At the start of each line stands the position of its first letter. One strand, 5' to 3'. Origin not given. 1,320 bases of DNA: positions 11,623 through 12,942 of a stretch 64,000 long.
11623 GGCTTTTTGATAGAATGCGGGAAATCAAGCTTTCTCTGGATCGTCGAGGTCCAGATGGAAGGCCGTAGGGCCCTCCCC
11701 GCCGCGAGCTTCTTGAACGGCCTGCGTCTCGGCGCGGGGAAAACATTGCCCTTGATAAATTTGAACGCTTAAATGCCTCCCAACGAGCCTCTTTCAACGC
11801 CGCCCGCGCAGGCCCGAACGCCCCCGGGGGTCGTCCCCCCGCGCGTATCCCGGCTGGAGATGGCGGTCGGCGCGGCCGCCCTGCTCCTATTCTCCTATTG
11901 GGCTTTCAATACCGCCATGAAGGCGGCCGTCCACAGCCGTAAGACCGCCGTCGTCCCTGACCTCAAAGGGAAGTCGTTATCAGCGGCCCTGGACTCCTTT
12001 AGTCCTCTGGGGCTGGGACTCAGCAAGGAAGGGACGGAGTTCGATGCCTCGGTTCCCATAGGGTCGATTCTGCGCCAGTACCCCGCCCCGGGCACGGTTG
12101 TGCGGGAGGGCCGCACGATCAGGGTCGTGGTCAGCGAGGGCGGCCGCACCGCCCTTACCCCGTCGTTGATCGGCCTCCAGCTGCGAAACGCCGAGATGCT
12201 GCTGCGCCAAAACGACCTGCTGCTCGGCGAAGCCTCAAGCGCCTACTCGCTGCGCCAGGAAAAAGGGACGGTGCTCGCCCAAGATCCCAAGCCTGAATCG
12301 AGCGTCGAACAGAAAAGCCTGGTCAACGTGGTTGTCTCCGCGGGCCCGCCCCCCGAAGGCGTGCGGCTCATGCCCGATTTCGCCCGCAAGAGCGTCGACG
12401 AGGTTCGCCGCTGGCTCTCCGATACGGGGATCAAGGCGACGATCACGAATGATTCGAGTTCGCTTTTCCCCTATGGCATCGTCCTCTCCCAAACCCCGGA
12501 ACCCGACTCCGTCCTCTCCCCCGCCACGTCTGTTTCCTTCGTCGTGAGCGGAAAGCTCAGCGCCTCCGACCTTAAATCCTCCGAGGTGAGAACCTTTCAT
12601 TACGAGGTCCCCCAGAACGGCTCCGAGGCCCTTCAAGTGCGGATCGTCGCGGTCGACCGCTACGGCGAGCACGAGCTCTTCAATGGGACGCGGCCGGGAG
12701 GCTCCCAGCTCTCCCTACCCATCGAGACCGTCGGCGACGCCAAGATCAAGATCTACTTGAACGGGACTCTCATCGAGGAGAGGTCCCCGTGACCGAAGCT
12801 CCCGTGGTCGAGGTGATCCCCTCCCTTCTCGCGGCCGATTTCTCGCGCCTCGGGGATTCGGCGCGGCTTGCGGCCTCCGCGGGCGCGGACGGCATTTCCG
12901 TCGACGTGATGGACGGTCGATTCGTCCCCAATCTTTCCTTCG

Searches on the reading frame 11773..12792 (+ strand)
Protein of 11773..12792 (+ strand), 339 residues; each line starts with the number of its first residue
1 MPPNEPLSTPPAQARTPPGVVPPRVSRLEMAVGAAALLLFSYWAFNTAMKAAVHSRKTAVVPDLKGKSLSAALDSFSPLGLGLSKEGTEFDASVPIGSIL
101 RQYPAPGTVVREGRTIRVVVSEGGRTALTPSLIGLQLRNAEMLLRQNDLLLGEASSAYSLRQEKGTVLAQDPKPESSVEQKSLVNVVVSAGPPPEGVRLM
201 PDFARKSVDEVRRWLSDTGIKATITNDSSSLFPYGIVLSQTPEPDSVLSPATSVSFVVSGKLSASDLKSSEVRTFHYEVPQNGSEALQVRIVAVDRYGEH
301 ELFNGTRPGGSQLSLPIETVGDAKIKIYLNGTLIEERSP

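Call 51: find_encoding_contigs(protein=window:11773-12792:+, flank=10000, max_places=1)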
Protein window:11773-12792:+ (339 aa): 15 contigs read that carry it; 1 place shown.
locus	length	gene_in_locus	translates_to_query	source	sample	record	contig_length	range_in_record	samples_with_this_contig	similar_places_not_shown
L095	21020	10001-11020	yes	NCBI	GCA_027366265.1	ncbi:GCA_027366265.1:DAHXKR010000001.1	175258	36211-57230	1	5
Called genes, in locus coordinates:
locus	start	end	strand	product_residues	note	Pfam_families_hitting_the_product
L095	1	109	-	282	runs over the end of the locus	-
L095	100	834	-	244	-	PF00483:NTP_transferase, PF12804:NTP_transf_3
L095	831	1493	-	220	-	PF00702:Hydrolase, PF13419:HAD_2, PF13242:Hydrolase_like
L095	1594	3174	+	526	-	-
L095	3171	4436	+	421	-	PF01773:Nucleos_tra2_N, PF07670:Gate, PF07662:Nucleos_tra2_C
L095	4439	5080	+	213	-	PF09335:VTT_dom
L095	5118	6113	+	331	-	-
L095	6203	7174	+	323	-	-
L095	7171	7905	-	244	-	PF02602:HEM4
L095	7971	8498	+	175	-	PF00359:PTS_EIIA_2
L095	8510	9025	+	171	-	PF01327:Pep_deformylase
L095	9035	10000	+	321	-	PF00551:Formyl_trans_N, PF02911:Formyl_trans_C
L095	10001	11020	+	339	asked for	PF03793:PASTA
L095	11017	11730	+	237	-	PF00834:Ribul_P_3_epim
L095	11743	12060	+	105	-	PF00886:Ribosomal_S16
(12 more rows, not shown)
